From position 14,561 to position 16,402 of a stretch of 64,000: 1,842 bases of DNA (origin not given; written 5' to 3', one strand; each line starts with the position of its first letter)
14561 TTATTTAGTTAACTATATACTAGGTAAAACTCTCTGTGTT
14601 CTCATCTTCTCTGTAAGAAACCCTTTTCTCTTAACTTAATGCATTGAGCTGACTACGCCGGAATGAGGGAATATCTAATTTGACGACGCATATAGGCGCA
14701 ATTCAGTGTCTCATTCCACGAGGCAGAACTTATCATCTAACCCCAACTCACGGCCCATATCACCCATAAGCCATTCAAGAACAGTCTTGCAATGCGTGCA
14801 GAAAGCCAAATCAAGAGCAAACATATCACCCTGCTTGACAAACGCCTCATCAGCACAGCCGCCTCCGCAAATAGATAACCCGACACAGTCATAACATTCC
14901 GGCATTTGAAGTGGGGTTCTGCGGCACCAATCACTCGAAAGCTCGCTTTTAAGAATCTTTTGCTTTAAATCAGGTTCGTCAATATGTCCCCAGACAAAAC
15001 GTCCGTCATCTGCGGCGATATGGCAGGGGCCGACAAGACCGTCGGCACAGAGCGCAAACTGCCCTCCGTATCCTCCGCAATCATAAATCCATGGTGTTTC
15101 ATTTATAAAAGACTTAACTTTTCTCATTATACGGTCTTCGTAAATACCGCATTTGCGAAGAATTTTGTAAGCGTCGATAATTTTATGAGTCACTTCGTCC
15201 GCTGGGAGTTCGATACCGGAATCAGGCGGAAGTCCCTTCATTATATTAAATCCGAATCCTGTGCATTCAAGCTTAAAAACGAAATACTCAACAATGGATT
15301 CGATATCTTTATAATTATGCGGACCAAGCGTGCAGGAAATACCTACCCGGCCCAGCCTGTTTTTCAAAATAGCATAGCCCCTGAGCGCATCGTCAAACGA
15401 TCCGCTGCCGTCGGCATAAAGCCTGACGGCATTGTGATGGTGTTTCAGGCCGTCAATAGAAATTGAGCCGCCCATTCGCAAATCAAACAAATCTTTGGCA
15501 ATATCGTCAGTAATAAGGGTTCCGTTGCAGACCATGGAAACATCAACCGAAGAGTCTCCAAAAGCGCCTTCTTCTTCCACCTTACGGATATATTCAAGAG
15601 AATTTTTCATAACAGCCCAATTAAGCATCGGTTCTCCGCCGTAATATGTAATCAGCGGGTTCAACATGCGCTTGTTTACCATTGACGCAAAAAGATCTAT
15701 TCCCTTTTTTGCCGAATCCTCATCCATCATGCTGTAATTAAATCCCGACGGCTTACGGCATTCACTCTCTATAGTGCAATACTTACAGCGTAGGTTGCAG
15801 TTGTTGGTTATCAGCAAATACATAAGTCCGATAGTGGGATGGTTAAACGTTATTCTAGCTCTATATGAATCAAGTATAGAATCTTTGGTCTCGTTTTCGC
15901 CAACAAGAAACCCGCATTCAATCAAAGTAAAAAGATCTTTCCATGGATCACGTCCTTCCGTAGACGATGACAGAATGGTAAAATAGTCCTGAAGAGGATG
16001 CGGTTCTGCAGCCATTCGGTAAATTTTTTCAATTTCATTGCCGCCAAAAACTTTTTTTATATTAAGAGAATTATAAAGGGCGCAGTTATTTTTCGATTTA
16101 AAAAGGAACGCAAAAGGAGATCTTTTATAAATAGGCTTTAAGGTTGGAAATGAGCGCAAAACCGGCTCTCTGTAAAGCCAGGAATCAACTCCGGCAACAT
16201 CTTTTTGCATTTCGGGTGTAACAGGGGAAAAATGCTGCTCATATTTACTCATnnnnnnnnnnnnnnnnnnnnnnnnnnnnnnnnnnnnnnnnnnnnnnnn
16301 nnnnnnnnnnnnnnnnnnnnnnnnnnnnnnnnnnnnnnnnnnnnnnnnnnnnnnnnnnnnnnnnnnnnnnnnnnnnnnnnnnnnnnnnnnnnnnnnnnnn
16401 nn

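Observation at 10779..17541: Radical SAM/SPASM enzyme + Cys-rich partner + TldD/TldE + TetR: RiPP-like maturation locus with no visible precursor gene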

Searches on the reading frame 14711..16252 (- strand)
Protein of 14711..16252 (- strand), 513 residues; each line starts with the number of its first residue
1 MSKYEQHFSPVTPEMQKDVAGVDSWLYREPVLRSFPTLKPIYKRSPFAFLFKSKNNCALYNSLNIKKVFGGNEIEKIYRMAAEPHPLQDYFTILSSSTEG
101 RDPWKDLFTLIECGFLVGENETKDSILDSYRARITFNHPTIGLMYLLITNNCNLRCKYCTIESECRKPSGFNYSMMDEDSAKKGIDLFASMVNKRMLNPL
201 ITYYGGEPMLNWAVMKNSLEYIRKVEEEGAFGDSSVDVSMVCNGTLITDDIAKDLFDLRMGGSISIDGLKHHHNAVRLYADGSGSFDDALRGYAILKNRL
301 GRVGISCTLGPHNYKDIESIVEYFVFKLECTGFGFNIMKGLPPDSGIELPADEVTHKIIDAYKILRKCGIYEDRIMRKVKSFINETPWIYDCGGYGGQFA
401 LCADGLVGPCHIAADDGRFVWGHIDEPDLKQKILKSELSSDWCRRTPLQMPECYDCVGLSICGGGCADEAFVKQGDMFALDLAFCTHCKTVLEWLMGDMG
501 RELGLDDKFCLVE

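Call 3: search_protein_families(library=pfam, proteins=[window:14711-16252:-], max_evalue=0.01)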
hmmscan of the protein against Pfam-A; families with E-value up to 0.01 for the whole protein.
window:14711-16252:- (513 aa): 2 families
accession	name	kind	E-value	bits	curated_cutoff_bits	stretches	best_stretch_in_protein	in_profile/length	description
PF04055.27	Radical_SAM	-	2.3e-14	54.3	29.5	1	147-323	2-165/166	Radical SAM superfamily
PF13353.11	Fer4_12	-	0.00051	20.8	22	1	142-226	5-81/137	4Fe-4S single cluster domain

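Call 4: search_protein_families(library=ncbifam, proteins=[window:14711-16252:-], max_evalue=0.01)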
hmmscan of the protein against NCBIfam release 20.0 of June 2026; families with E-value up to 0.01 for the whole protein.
window:14711-16252:- (513 aa): 61 families (the best 25 are shown)
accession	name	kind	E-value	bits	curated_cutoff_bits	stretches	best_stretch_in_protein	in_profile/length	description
TIGR04136.1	rSAM_FibroRumin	equivalog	6.9e-68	229.5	400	1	47-501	4-455/458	FibroRumin system radical SAM peptide maturase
NF047865.1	rSAM_PapB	equivalog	3.1e-37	128.5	340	1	144-477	5-327/330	PapB family radical SAM/SPASM ranthipeptide maturase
TIGR03906.1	quino_hemo_SAM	equivalog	1.8e-34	119.2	453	1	134-489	86-437/467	quinohemoprotein amine dehydrogenase maturation protein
TIGR04068.1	rSAM_ocin_clost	equivalog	1.9e-31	109.5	500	1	107-299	50-235/462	Cys-rich peptide radical SAM maturase CcpM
TIGR04064.1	rSAM_nif11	equivalog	2.5e-31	108.9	518.7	2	138-288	74-216/459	nif11-like peptide radical SAM maturase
NF038107.1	rSAM_NF038107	equivalog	7.6e-30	104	600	1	114-492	58-423/444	Cys-every-fifth radical SAM/SPASM peptide maturase CefB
TIGR03974.1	rSAM_six_Cys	equivalog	6.2e-28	97.8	425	1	100-479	59-429/451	thioether cross-link-forming SCIFF peptide maturase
NF040492.1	not_ScfB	exception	2.2e-27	96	855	1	139-479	92-428/450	ScfB-related radical SAM/SPASM orphan maturase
NF035951.1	rSAM_RumMC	equivalog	2e-25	89.4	720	1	100-302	70-265/510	RumMC family radical SAM sactipeptide maturase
TIGR03978.1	rSAM_paired_1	equivalog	8.8e-25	87.4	370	1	123-325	64-258/466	His-Xaa-Ser system radical SAM maturase HxsB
TIGR04280.1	geopep_mat_rSAM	hypoth_equivalog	1.5e-24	86.8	400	1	105-323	48-256/428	geopeptide radical SAM maturase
NF041707.1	rSAM_YhhB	equivalog_domain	3.2e-23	82.3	445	1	146-299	6-155/369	cyclophane-forming radical SAM/SPASM peptide maturase YhhB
NF041298.1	rSAM_mat_DynA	equivalog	9.8e-23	80.7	450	1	149-490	8-344/356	dynobactin maturation radical SAM/SPASM protein DynA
TIGR04463.1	rSAM_vs_C_rich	equivalog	3.3e-21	75.5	525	1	82-322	25-254/438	TIGR04463 family radical SAM/SPASM RiPP maturase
NF038170.1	lachnocin_rSAM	equivalog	3.2e-19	69.1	550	1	141-292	75-219/440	lachnocin radical SAM maturase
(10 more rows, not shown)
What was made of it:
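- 14711..16252 (-): 513-aa radical SAM/SPASM maturase. It carries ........, a seven-Cys SPASM domain and an N-terminal RRE-like domain (residues ~41-118). Its start overlaps the partner's stop by ATGA. Best NCBIfam hit is TIGR04136 at 229.5 bits, below the 400-bit cutoff (calls 3, 4).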

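Call 10: find_homologous_proteins(query=window:14711-16252:-, max_evalue=1e-10)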
Query window:14711-16252:- (513 aa): 197 proteins with E <= 1e-10 among 4663 candidates; the best 120 are listed.
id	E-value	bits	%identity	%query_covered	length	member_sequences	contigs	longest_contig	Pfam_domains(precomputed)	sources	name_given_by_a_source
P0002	0.0e+0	1222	100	100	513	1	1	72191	PF04055.28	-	-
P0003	7.2e-178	610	54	95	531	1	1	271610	PF04055.28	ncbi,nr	ncbi:MAG: radical SAM protein [Candidatus Eremiobacteraeota bacterium]|nr:radical SAM protein [Candi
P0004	4.8e-173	594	53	89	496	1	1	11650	PF04055.28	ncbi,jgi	-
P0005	7.8e-173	594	51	97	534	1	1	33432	PF04055.28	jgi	jgi:uncharacterized protein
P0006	4.3e-172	591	52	97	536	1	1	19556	PF04055.28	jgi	jgi:uncharacterized protein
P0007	2.4e-171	589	50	96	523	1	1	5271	PF04055.28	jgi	jgi:uncharacterized protein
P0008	6.5e-171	587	50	97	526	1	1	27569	PF04055.28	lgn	-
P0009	7.1e-171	587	50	94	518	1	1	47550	PF04055.28,PF13353.12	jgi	jgi:uncharacterized protein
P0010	2.6e-170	585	52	90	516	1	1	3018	PF04055.28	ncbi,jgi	-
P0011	9.2e-169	580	53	90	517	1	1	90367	PF04055.28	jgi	jgi:uncharacterized protein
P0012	2.4e-167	576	51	97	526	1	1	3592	PF04055.28,PF13353.12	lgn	-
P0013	5.6e-167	574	51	91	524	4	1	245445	PF04055.28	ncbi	ncbi:MAG: radical SAM protein [Vulcanimicrobiota bacterium]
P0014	4.0e-165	568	52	90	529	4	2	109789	PF04055.28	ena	-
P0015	4.1e-165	568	50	92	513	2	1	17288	PF04055.28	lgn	-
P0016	5.1e-165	568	52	89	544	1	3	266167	PF04055.28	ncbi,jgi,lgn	-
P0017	2.8e-159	549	52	90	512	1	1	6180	PF04055.28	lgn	-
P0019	5.7e-146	505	48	92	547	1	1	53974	PF04055.28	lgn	-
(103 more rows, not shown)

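Call 11: find_encoding_contigs(protein=P0003, flank=8000, max_places=2)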
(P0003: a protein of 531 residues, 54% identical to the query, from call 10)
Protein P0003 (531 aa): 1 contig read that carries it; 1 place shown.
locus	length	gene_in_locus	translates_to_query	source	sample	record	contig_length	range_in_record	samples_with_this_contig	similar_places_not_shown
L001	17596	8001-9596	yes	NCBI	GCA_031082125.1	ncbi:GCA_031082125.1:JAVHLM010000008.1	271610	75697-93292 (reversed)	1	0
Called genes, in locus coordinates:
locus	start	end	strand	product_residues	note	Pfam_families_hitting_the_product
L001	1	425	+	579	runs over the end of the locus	PF03571:Peptidase_M49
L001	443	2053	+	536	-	PF00069:Pkinase, PF07714:PK_Tyr_Ser-Thr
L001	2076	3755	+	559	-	PF00069:Pkinase, PF07714:PK_Tyr_Ser-Thr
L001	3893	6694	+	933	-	PF07517:SecA_DEAD, PF01043:SecA_PP_bind, PF21090:P-loop_SecA, PF07516:SecA_SW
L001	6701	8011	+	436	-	-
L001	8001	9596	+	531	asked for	PF04055:Radical_SAM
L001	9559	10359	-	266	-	-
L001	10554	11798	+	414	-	PF00962:A_deaminase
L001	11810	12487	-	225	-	PF00923:TAL_FSA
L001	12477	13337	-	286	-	PF00072:Response_reg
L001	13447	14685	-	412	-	PF12773:DZR, PF13240:Zn_Ribbon_1 (faint), PF13248:Zn_ribbon_3 (faint)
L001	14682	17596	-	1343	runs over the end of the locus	-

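Call 12: find_encoding_contigs(protein=P0013, flank=8000, max_places=2)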
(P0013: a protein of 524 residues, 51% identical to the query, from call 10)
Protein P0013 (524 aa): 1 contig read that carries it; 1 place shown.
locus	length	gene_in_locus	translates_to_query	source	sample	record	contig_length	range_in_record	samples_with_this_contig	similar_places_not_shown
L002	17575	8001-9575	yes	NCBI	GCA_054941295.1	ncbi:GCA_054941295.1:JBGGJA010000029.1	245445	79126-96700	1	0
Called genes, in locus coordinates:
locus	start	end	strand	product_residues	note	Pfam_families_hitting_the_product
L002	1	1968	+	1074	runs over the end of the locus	PF13240:Zn_Ribbon_1 (weak)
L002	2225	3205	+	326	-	PF00532:Peripla_BP_1, PF13407:Peripla_BP_4, PF13377:Peripla_BP_3 (weak)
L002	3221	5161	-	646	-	PF02321:OEP, PF12796:Ank_2, PF00023:Ank, PF13606:Ank_3 (weak), PF13637:Ank_4 (weak), PF12796:Ank_2, PF13637:Ank_4, PF13637:Ank_4, +2 more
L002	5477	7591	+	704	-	PF02743:dCache_1, PF22673:MCP-like_PDC_1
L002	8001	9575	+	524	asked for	PF04055:Radical_SAM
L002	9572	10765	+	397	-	PF21033:RMD1-3 (faint), PF00515:TPR_1 (faint), PF07719:TPR_2 (faint), PF13174:TPR_6 (faint), PF13176:TPR_7 (faint), PF13181:TPR_8 (faint), PF13414:TPR_11, PF13424:TPR_12 (faint), +5 more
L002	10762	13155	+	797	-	PF01564:Spermine_synth (weak)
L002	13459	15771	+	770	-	-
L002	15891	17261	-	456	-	PF03415:Peptidase_C11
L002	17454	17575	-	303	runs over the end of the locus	PF04055:Radical_SAM, PF13186:SPASM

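Call 13: find_encoding_contigs(protein=P0016, flank=8000, max_places=2)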
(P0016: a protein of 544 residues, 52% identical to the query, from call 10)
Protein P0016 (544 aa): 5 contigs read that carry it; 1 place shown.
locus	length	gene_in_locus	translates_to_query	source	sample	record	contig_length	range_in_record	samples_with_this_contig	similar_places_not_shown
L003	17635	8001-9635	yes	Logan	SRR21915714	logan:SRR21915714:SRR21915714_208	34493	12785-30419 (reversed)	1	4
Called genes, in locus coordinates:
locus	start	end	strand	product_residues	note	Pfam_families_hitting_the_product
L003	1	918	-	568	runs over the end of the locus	PF00989:PAS (faint), PF08447:PAS_3, PF13426:PAS_9 (faint), PF08448:PAS_4, PF00512:HisKA (weak), PF02518:HATPase_c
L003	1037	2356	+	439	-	PF25917:BSH_RND (weak), PF25973:BSH_CzcB (faint), PF25954:Beta-barrel_RND_2 (weak), PF25990:Beta-barrel_YknX (weak)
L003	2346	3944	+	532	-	PF07690:MFS_1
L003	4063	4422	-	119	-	-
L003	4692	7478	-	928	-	PF13240:Zn_Ribbon_1 (faint), PF00069:Pkinase, PF07714:PK_Tyr_Ser-Thr, PF12796:Ank_2, PF13637:Ank_4 (weak), PF00023:Ank (weak), PF13857:Ank_5 (weak), PF13637:Ank_4 (weak), +10 more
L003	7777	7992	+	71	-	-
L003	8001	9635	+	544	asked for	PF04055:Radical_SAM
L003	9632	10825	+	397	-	PF00515:TPR_1 (faint), PF07719:TPR_2 (faint), PF13174:TPR_6 (faint), PF13176:TPR_7 (faint), PF13181:TPR_8 (faint), PF13414:TPR_11, PF13428:TPR_14 (faint), PF13432:TPR_16 (weak), +5 more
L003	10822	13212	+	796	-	PF01564:Spermine_synth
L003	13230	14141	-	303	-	PF04055:Radical_SAM, PF13186:SPASM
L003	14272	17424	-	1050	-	PF13188:PAS_8 (faint), PF14417:MEDS, PF08447:PAS_3, PF01590:GAF (weak), PF13185:GAF_2 (weak), PF08448:PAS_4 (weak), PF00512:HisKA, PF02518:HATPase_c, +2 more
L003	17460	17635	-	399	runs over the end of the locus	PF00072:Response_reg, PF02518:HATPase_c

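Call 18: find_encoding_contigs(protein=P0002, flank=10000, max_places=3)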
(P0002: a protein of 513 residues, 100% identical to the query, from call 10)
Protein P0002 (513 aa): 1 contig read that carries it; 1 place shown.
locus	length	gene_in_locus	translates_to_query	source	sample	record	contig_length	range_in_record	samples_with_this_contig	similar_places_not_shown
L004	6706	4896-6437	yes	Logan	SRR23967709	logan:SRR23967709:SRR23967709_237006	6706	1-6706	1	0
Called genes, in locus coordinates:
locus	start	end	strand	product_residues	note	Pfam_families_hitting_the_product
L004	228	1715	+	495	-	PF07969:Amidohydro_3, PF01979:Amidohydro_1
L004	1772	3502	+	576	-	PF03571:Peptidase_M49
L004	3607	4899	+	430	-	-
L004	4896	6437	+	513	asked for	PF04055:Radical_SAM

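Call 21: find_related_loci(query=A1, collection=genome_contigs, flank=10000)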
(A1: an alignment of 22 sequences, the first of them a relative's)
Query A1 (513 aa) in genome_contigs; peptide patterns used: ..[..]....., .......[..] (x = any residue, [..] = any of these).
174 stretches matched a pattern; 42 encode a relative of the query (tblastn E <= 1e-3); 42 distinct loci.
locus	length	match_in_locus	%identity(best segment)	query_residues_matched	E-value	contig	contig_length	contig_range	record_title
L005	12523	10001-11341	44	45-503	4e-129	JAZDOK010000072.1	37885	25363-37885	MAG: bacterium isolate MEGAHIT-group-0.768 k141_9271104, whole genome shotgun sequence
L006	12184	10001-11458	33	16-503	3e-80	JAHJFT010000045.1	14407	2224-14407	MAG: Patescibacteria group bacterium isolate Modern_marine_glass_biofilm.mb.42 Modern_marine_glas.mb.42_k141_545737, who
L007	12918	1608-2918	35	42-495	4e-80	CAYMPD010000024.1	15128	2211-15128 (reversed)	MAG TPA_asm: uncultured archaeon isolate binchicken_co17_215 genome assembly, contig: NODE_9263_length_15128_cov_6.02215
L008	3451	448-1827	34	42-503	2e-80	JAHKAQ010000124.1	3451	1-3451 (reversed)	MAG: Patescibacteria group bacterium isolate Undefined_mixed_planktonic.mb.48 Undefined_mixed_pl.mb.48_k141_96379, whole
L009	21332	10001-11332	35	45-499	7e-80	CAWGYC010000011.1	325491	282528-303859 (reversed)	MAG: uncultured Chloroflexia bacterium isolate MFD02416.bin.1.414 genome assembly, contig: contig_32167, whole genome sh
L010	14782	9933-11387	33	9-499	3e-79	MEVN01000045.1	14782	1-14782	MAG: candidate division WWE3 bacterium RIFCSPLOWO2_12_FULL_36_10 rifcsplowo2_12_scaffold_8498, whole genome shotgun sequ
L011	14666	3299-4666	34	42-499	8e-78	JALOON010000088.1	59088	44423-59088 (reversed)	MAG: Oscillatoriaceae cyanobacterium Prado104 scaffold_3469, whole genome shotgun sequence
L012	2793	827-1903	39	141-499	6e-79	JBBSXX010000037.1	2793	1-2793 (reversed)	MAG: Nanoarchaeota archaeon isolate H51-bin135_1 H51_bin135_1_000000000037, whole genome shotgun sequence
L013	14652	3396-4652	35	58-499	2e-77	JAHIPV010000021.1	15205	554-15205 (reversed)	MAG: Patescibacteria group bacterium isolate KR13_S3.mb.84 KR13_S3.mb.84_k141_623887, whole genome shotgun sequence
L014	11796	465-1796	34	45-499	5e-75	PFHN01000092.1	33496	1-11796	MAG: Candidatus Moranbacteria bacterium CG_4_8_14_3_um_filter_41_13 CG_4_8_14_3_um_filter_scaffold_154_c, whole genome s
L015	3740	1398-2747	34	42-499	9e-75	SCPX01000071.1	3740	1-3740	MAG: Patescibacteria group bacterium isolate DP16D_bin.14 DP16D_bin.14-106825, whole genome shotgun sequence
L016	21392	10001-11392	31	38-503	1e-73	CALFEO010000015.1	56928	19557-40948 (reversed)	MAG TPA_asm: uncultured bacterium isolate SRR3330206_bin.16_CONCOCT_v1.1_MAG genome assembly, contig: ERZ724085.511, who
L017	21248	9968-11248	33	54-499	2e-68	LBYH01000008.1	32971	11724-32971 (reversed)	MAG: Parcubacteria group bacterium GW2011_GWA2_40_143 UT83_C0008, whole genome shotgun sequence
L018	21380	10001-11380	32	43-499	5e-68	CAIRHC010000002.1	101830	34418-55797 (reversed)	MAG: Candidatus Vogelbacteria bacterium isolate KTt_bin-1541 genome assembly, contig: bin-1541:02/11, whole genome shotg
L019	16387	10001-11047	35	152-502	6e-67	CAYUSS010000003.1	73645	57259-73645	MAG TPA_asm: uncultured Candidatus Saccharibacteria bacterium isolate binchicken_co34_299 genome assembly, contig: NODE_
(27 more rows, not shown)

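Call 28: find_related_loci(query=A1, collection=metagenome_contigs, flank=10000)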
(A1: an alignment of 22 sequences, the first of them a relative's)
Query A1 (513 aa) in metagenome_contigs; peptide patterns used: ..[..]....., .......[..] (x = any residue, [..] = any of these).
308 stretches matched a pattern; 114 encode a relative of the query (tblastn E <= 1e-3); the best 80 are kept; 80 distinct loci.
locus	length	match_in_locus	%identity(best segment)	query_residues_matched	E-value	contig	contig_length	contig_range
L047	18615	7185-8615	50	38-513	4e-164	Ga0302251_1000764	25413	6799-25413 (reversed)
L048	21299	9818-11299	48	17-503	2e-149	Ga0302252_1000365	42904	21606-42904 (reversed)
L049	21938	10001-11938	47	8-499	3e-148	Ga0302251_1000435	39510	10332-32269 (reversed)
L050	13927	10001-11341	45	45-503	3e-130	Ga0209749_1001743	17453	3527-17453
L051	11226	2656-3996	45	45-503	3e-130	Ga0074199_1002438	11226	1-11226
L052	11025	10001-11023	48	42-381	4e-102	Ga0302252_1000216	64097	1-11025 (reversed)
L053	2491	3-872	50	214-503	4e-101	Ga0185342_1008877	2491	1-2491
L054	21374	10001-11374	36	42-499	1e-92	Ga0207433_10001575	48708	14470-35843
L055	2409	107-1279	40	110-499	6e-92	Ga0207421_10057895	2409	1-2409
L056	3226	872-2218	35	40-499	1e-89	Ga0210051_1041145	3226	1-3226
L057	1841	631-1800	36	110-499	7e-89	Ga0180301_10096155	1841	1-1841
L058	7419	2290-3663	33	31-499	2e-84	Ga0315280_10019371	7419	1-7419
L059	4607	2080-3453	32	31-499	3e-82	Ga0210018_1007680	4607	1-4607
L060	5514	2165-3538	32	31-499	3e-82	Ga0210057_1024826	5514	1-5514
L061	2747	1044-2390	32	40-499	3e-83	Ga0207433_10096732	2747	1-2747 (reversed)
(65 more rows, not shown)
